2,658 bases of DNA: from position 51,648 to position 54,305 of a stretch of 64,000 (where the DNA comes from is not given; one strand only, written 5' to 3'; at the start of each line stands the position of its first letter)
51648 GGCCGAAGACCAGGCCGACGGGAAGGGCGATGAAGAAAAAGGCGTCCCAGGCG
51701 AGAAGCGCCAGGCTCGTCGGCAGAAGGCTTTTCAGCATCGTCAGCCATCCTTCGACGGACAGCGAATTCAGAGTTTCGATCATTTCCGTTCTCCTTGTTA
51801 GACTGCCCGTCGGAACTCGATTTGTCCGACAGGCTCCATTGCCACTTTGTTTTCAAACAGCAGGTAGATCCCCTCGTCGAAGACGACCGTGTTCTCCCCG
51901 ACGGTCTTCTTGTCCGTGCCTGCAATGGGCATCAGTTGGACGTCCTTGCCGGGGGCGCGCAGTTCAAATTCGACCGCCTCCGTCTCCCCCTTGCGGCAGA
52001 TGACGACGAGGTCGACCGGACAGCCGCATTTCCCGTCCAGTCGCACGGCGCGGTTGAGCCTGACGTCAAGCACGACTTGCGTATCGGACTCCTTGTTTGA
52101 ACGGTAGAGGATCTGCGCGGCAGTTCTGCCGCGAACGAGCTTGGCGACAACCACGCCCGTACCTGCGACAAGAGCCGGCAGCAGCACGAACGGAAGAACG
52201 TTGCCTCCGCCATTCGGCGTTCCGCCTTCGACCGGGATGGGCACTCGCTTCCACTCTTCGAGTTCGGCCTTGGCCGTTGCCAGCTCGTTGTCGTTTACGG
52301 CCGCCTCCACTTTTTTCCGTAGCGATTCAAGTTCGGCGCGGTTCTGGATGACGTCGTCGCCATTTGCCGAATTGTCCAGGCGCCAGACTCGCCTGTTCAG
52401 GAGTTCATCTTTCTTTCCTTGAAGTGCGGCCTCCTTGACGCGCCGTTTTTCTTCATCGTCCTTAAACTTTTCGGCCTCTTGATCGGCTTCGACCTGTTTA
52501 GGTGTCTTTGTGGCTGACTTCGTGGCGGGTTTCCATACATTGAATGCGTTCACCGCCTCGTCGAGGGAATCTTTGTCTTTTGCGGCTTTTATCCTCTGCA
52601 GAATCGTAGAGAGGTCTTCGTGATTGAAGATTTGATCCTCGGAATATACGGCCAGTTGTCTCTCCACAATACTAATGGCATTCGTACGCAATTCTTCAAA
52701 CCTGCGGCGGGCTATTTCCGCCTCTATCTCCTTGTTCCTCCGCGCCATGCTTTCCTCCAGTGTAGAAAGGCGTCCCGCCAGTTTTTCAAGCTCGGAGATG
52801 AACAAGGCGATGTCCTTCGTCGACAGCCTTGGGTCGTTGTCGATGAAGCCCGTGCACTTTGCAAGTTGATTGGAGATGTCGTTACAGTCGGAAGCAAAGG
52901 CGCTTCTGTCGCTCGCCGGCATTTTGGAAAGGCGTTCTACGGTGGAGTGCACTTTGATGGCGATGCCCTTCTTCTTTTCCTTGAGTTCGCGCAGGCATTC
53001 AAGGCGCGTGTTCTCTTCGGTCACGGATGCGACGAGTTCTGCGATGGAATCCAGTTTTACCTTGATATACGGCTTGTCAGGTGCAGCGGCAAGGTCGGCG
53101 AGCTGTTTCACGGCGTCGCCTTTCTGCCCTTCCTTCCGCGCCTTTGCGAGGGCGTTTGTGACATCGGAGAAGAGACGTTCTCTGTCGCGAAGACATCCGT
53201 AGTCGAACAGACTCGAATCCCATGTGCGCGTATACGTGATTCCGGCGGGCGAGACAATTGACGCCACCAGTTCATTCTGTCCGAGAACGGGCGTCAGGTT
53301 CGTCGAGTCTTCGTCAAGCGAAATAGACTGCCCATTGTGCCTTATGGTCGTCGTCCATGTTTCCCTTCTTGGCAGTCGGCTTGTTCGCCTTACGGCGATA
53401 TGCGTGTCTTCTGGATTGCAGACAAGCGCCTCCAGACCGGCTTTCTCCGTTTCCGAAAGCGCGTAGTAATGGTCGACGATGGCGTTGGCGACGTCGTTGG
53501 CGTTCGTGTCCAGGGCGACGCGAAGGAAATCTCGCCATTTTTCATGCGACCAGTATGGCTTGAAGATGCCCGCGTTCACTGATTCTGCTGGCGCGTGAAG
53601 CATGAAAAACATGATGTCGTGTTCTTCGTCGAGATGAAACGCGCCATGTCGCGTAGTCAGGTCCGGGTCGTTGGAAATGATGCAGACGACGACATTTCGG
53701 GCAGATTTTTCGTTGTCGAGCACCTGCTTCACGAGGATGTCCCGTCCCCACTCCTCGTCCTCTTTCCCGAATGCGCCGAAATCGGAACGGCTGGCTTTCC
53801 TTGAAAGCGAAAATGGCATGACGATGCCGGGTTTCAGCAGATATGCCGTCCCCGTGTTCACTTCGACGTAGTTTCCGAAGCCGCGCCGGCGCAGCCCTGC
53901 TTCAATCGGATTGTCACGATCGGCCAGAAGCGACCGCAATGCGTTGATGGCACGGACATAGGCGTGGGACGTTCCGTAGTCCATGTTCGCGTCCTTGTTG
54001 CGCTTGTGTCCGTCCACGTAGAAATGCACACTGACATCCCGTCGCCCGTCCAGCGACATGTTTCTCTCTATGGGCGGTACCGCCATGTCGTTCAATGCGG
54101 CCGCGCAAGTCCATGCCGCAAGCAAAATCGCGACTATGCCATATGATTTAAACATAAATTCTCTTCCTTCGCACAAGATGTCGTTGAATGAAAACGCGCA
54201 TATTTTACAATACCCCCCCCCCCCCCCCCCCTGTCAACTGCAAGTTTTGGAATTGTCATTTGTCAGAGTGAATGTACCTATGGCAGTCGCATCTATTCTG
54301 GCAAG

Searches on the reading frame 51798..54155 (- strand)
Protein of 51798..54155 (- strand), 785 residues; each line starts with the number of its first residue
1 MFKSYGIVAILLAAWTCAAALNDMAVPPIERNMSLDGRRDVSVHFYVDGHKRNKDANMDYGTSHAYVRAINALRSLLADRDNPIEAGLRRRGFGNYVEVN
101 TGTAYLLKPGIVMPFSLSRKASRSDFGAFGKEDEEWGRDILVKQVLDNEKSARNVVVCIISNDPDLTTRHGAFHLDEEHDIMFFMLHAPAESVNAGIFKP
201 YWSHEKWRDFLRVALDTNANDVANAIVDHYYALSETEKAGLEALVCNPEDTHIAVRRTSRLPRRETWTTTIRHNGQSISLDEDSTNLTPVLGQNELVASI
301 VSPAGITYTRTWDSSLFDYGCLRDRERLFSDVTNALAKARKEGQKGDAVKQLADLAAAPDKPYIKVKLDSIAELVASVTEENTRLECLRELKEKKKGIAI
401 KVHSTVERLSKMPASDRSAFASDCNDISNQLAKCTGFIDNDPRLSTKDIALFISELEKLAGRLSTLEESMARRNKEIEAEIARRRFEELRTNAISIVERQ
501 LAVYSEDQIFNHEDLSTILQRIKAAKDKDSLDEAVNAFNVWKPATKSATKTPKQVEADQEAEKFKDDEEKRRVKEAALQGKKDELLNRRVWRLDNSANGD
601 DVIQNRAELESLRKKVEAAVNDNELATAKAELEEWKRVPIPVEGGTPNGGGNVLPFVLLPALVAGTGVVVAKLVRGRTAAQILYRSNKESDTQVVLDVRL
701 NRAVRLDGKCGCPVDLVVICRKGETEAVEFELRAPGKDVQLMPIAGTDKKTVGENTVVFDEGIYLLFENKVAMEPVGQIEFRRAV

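Call 6: search_protein_families(library=pfam, proteins=[window:51798-54155:-], max_evalue=0.01)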
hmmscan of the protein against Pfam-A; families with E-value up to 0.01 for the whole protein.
window:51798-54155:- (785 aa): 0 families

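Call 8: search_protein_families(library=ncbifam, proteins=[window:51798-54155:-], max_evalue=0.01)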
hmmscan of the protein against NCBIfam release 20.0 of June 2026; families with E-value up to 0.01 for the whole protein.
window:51798-54155:- (785 aa): 0 families

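Call 9: search_protein_families(library=padloc, proteins=[window:51798-54155:-], max_evalue=0.01)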
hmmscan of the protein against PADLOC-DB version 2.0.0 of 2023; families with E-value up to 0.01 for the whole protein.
window:51798-54155:- (785 aa): 0 families

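Call 10: find_homologous_proteins(query=window:51798-54155:-)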
Query window:51798-54155:- (785 aa): 15 proteins with E <= 0.001 among 8000 candidates.
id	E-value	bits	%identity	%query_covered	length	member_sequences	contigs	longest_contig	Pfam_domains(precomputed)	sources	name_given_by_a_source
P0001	0.0e+0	1757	100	100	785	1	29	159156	-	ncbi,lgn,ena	-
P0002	0.0e+0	1756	100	100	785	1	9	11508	-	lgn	-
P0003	0.0e+0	1751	100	100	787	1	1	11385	-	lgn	-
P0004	0.0e+0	1749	100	100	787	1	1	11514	-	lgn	-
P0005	0.0e+0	1730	98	100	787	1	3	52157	-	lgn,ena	-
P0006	0.0e+0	1583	91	100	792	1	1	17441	-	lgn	-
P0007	0.0e+0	1509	86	100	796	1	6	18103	-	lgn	-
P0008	1.1e-264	898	56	100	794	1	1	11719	-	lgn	-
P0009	6.1e-256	869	55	97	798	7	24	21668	-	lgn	-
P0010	1.8e-158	547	38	99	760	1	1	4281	-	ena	-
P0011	6.4e-156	539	37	99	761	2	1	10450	-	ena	-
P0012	7.9e-149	515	37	96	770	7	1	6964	-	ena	-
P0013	3.3e-140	487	45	57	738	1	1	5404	-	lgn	-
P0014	2.7e-139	484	42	67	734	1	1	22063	-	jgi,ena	jgi:hypothetical protein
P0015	1.5e-129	451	36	96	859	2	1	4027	-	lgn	-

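Call 11: find_encoding_contigs(protein=window:51798-54155:-, flank=3000, max_places=10)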
Protein window:51798-54155:- (785 aa): 24 contigs read that carry it; 6 places shown.
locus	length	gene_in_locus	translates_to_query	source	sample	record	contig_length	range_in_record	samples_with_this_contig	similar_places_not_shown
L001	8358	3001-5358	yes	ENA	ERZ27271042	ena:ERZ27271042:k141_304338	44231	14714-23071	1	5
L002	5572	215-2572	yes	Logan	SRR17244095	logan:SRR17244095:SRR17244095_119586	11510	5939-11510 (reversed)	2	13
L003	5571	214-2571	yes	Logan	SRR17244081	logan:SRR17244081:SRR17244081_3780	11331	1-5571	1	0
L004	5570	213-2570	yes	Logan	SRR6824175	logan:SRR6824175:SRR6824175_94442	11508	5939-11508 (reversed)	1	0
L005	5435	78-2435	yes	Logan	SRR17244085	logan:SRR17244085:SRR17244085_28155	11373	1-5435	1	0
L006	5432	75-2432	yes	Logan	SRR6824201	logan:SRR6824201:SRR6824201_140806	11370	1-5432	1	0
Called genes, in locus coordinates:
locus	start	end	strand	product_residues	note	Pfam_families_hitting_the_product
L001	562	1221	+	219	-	PF04402:SIMPL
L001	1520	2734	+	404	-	-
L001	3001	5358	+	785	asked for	-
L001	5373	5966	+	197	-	-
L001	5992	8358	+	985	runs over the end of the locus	-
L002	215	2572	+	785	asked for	-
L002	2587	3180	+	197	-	-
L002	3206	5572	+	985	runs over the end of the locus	-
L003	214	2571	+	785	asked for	-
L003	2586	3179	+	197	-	-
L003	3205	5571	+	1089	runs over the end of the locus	-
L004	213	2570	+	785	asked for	-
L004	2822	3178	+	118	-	-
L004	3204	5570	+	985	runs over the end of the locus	-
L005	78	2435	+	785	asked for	-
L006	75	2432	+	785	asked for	-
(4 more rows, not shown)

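Call 14: find_encoding_contigs(protein=P0005, flank=3000, max_places=10)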
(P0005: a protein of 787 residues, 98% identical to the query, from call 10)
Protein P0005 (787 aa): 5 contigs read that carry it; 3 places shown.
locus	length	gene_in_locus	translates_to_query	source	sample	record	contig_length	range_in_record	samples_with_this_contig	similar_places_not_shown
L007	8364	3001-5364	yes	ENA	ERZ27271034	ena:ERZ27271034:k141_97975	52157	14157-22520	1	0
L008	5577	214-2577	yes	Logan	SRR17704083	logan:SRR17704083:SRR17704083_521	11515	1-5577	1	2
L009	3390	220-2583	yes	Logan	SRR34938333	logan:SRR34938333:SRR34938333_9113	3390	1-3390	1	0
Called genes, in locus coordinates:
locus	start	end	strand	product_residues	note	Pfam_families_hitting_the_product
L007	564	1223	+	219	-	PF04402:SIMPL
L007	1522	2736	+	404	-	-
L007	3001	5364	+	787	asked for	-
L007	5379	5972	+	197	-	-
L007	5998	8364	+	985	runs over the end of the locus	-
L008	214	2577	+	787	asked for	-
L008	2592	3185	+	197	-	-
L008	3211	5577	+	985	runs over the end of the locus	-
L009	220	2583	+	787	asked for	-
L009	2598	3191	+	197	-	-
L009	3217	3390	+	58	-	?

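Call 15: find_encoding_contigs(protein=P0006, flank=3000, max_places=10)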
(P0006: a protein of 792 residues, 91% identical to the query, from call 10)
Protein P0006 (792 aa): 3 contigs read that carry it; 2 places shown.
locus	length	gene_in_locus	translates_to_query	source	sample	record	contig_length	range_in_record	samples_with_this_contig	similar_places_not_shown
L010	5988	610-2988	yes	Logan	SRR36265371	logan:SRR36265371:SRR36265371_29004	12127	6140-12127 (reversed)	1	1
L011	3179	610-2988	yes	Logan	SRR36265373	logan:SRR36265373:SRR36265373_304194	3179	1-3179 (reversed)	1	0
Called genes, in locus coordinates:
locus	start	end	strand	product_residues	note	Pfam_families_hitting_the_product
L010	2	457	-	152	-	?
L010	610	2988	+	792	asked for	-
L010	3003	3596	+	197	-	-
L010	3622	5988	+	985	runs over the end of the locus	-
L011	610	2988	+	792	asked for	-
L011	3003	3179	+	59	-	?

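Call 16: find_encoding_contigs(protein=P0007, flank=3000, max_places=10)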
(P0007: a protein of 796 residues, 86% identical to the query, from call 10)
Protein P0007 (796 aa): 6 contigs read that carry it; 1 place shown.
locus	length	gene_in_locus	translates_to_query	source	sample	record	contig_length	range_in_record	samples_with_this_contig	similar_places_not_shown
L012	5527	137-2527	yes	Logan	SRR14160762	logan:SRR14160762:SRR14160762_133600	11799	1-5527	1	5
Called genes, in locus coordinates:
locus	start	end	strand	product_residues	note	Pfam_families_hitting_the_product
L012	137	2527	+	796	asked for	-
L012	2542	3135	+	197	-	-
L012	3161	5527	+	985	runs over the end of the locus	-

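Call 19: list_cluster_members(proteins=[P0001, P0005, P0009])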
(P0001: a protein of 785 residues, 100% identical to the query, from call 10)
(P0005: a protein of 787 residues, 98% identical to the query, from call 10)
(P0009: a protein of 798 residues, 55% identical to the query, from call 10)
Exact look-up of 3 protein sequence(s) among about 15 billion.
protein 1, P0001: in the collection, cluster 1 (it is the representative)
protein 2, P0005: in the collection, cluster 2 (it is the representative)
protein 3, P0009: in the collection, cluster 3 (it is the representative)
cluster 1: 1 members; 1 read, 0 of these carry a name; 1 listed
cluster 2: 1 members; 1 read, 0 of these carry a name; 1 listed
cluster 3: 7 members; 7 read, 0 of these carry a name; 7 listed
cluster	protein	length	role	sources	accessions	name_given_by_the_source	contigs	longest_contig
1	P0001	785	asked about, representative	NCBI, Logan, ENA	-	-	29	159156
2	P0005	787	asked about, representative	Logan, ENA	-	-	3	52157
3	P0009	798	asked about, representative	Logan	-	-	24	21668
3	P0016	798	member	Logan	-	-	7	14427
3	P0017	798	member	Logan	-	-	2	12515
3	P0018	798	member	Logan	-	-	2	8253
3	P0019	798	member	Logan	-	-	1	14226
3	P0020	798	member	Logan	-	-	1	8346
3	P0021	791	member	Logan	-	-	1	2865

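Call 20: find_related_loci(query=A1, collection=genome_contigs, flank=4000)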
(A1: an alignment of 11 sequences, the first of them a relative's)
Query A1 (785 aa) in genome_contigs; peptide patterns used: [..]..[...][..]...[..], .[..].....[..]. (x = any residue, [..] = any of these).
15 stretches matched a pattern, but none encodes a relative of the query by tblastn (E <= 1e-3).
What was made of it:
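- Tried and rejected: GTDB species representatives: no relatives of gene 1 were found (call 20).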

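Call 23: find_encoding_contigs(protein=P0009, flank=3000, max_places=10)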
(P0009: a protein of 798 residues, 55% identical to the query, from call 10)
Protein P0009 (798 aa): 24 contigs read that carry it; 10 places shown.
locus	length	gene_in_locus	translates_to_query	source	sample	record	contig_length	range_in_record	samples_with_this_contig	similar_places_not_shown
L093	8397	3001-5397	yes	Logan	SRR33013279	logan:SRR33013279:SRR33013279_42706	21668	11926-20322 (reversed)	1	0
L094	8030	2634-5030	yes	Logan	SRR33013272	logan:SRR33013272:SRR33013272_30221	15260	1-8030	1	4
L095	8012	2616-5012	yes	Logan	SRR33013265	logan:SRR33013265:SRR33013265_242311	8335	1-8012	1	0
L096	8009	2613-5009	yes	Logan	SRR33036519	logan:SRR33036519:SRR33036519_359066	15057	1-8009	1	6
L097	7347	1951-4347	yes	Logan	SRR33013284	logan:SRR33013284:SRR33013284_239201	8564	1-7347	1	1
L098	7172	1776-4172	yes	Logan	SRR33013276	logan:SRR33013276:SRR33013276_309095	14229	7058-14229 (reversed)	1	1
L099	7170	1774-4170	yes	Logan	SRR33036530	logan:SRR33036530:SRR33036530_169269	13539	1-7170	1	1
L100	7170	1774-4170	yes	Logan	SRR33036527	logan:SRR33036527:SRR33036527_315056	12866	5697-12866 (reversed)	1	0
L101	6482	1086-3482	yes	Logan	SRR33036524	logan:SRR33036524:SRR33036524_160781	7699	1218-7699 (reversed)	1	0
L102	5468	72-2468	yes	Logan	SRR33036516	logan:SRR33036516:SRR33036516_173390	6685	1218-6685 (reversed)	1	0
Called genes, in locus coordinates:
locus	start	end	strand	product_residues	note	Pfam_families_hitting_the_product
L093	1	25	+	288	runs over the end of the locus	PF17827:PrmC_N, PF05175:MTS, PF06325:PrmA (weak), PF01170:UPF0020, PF08241:Methyltransf_11 (weak), PF08242:Methyltransf_12 (weak), PF13649:Methyltransf_25, PF13847:Methyltransf_31, +1 more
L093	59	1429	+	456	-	PF00291:PALP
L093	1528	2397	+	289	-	PF00749:tRNA-synt_1c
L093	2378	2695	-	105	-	PF00893:Multi_Drug_Res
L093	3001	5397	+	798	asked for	-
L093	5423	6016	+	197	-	-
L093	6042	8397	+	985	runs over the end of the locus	PF13809:Tubulin_2 (weak)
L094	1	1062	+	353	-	?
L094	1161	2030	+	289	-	PF00749:tRNA-synt_1c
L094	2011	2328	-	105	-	PF00893:Multi_Drug_Res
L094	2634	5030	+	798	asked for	-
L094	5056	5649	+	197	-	-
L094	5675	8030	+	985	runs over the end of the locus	PF13809:Tubulin_2 (weak)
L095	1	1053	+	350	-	?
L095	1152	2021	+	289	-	PF00749:tRNA-synt_1c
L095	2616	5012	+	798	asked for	-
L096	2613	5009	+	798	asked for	-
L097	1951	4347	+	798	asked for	-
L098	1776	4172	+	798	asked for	-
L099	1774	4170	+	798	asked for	-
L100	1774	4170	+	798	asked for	-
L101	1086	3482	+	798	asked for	-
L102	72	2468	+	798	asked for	-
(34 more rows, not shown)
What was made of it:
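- In two lineages the upstream gene is divergent, so read-through is impossible there (calls 15, 23). In two lineages the upstream neighbour is divergently oriented (calls 15, 23).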

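Call 24: find_encoding_contigs(protein=P0008, flank=3000, max_places=10)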
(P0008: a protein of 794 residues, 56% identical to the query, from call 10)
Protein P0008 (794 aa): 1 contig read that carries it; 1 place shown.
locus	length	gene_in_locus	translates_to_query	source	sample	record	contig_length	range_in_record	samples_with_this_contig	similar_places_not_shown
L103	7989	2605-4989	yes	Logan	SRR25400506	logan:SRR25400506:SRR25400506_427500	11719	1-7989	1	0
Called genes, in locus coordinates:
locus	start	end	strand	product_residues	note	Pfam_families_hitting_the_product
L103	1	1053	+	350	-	?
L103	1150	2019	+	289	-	PF00749:tRNA-synt_1c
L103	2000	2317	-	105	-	PF00893:Multi_Drug_Res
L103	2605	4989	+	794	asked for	-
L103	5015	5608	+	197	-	-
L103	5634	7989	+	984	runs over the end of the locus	-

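Call 27: find_encoding_contigs(protein=P0014, flank=3000, max_places=5)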
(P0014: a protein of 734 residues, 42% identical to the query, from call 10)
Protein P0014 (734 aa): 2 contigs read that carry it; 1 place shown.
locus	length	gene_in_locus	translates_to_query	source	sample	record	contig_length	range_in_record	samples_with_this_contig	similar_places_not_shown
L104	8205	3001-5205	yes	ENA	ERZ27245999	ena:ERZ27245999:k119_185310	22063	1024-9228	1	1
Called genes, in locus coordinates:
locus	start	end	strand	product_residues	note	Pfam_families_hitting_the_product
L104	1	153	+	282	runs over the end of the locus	-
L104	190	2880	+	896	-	PF19975:DO-GTPase1 (faint), PF08238:Sel1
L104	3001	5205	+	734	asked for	-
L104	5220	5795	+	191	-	-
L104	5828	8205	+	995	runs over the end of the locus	-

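Call 28: find_encoding_contigs(protein=P0011, flank=3000, max_places=5)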
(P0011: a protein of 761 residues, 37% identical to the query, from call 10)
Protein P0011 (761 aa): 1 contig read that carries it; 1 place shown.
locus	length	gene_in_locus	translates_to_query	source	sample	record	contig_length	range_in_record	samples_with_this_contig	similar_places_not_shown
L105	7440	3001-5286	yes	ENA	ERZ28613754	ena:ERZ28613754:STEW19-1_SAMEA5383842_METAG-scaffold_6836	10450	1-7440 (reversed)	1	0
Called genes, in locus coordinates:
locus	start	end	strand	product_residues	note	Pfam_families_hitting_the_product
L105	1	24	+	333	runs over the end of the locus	PF00149:Metallophos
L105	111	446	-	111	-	PF00011:HSP20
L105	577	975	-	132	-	PF00011:HSP20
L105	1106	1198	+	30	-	-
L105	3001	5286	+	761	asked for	-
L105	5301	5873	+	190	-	-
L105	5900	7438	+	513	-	?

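Call 29: find_encoding_contigs(protein=P0002, flank=1500, max_places=10)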
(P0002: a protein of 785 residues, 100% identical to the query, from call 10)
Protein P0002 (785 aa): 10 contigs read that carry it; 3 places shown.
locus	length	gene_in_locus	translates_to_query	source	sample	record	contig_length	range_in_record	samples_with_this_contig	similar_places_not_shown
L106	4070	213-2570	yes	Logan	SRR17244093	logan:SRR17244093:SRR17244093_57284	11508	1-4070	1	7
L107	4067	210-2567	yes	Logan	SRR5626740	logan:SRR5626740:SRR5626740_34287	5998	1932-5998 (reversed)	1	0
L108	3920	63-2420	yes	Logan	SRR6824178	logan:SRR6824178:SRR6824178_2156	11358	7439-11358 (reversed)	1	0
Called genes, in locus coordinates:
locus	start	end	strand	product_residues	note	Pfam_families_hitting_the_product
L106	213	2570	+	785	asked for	-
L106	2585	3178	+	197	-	-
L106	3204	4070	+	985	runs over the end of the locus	-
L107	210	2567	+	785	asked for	-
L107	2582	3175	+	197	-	-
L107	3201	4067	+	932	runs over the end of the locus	?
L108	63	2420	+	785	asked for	-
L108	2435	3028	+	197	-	-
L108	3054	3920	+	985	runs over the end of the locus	-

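Call 43: search_solved_structures(query=A1, max_evalue=1)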
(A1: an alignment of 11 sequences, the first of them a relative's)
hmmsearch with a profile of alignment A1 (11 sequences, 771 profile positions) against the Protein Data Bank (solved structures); distinct sequences matched with E-value up to 1: 55.
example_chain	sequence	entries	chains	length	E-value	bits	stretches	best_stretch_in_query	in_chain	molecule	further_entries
9r1o_A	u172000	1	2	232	0.00074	21.2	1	327-518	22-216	sc-apCC-6-DPH-NR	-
8qad_A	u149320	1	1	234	0.0022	19.6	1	348-490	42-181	sc-apCC-6-LLIA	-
5amo_A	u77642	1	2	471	0.0055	18.3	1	377-490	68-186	NOELIN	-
8qae_A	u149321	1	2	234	0.0063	18.1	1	368-465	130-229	sc-apCC-6-SLLA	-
5mto_A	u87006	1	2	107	0.0068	18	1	358-457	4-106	Inhibitor of growth protein 5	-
5me8_A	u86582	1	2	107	0.016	16.8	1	358-457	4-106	Inhibitor of growth protein 5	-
9gsx_L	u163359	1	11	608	0.021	16.4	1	372-472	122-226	Flagellar hook-associated protein 1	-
9ugr_A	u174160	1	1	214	0.023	16.3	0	367-460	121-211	Syn-F4-Link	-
3jqh_A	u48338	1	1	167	0.026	16.1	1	365-489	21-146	C-type lectin domain family 4 member M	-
5xbj_A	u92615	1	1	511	0.031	15.9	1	373-472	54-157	Flagellar hook-associated protein FlgK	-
8uzp_M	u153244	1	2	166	0.05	15.2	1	329-433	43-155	stem_mimetic_01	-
8a3k_UNK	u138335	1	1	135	0.059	14.9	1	386-492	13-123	sc-apCC-4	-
4afl_A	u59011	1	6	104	0.062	14.9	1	361-457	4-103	INHIBITOR OF GROWTH PROTEIN 4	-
4ydh_A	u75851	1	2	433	0.078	14.5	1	348-474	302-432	Formin-like protein 1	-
6gy6_A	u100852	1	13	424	0.078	14.5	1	386-510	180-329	XaxA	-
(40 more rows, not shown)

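Call 50: find_related_loci(query=A1, collection=metagenome_contigs, flank=1200)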
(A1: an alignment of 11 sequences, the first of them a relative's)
Query A1 (785 aa) in metagenome_contigs; peptide patterns used: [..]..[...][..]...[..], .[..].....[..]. (x = any residue, [..] = any of these).
31 stretches matched a pattern, but none encodes a relative of the query by tblastn (E <= 1e-3).

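Call 52: find_encoding_contigs(protein=P0013, flank=2500, max_places=5)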
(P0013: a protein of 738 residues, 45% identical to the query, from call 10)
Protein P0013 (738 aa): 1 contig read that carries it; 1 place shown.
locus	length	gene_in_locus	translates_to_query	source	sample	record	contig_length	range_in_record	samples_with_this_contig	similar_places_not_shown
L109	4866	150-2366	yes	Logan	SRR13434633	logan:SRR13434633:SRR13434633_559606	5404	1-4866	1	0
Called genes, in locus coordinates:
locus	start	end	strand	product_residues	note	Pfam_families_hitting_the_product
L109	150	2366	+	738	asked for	-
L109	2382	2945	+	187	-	-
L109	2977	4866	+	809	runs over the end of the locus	?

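Call 53: find_encoding_contigs(protein=P0016, flank=600, max_places=10)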
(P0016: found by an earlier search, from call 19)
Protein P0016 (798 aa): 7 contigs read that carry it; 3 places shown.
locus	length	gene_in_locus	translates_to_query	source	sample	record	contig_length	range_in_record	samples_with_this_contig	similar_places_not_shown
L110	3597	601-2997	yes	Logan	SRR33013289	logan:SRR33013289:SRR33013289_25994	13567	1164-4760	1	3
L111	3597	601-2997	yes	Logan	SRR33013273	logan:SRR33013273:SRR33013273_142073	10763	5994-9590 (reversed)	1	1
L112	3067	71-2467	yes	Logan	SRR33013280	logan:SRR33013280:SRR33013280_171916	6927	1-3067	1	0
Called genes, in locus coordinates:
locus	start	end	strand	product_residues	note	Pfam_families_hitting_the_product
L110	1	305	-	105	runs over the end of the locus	PF00893:Multi_Drug_Res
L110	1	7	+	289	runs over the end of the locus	PF00749:tRNA-synt_1c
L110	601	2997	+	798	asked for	-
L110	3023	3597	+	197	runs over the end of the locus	-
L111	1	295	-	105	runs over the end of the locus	PF00893:Multi_Drug_Res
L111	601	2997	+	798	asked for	-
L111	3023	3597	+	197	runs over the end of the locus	-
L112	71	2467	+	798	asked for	-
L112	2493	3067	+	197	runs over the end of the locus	-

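Call 54: find_encoding_contigs(protein=P0003, flank=600, max_places=10)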
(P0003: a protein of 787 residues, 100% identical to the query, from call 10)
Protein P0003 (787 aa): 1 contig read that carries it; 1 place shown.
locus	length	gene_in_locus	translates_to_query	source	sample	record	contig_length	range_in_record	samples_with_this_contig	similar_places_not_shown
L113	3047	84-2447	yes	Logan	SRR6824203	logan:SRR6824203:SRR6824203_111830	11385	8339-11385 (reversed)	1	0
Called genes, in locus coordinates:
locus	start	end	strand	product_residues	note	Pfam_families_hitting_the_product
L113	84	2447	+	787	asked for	-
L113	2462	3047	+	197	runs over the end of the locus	-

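Call 63: predict_structure(alignment_id=A1)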
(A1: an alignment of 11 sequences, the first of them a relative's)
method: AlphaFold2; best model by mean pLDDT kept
length: 785 residues; sequences in the alignment: 11
mean_pLDDT: 76.0   pTM: 0.43
mean pLDDT of the five models: 76.0, 74.4, 74.4, 73.8, 71.5
residues with pLDDT >= 90: 164; 70-90: 403; 50-70: 130; < 50: 88
segments of 3 or more residues with pLDDT < 50: 1-24, 53-60, 190-199, 547-554, 642-676
pLDDT, mean of each block of 10 residues (from residue 1): 39 36 61 60 77 46 69 81 71 53 73 80 72 71 85 76 65 72 71 43 75 72 61 76 87 81 73 89 87 92 78 91 93 96 92 93 92 93 92 91 88 84 90 82 85 91 91 88 88 90 79 90 90 89 60 51 64 78 78 72 82 88 86 79 34 37 36 54 78 79 79 82 71 83 81 85 84 76 77
secondary structure, 60 per line:
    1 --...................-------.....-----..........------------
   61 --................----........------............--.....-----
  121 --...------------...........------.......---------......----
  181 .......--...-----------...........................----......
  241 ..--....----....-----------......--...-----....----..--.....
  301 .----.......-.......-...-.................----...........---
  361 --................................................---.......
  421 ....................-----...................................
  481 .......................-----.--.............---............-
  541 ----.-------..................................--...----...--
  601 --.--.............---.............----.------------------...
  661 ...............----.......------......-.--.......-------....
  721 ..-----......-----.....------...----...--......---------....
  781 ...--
elements in order (helices of 4 or more, strands of 3 or more residues): H3-21 E29-33 E39-48 H63-78 H83-90 E97-108 E111-115 H138-148 E155-161 E171-176 E181-187 H204-230 H235-242 E245-248 E253-256 E268-273 E276-278 E284-287 E296-301 E306-312 H314-317 E318-320 H326-342 H347-357 H365-410 H414-440 H446-503 H512-524 H528-539 H553-586 H606-618 H622-634 H658-675 E680-686 E693-698 E703-705 H706-709 E717-722 E728-733 E739-743 E750-752 E757-759 E762-767 E777-783
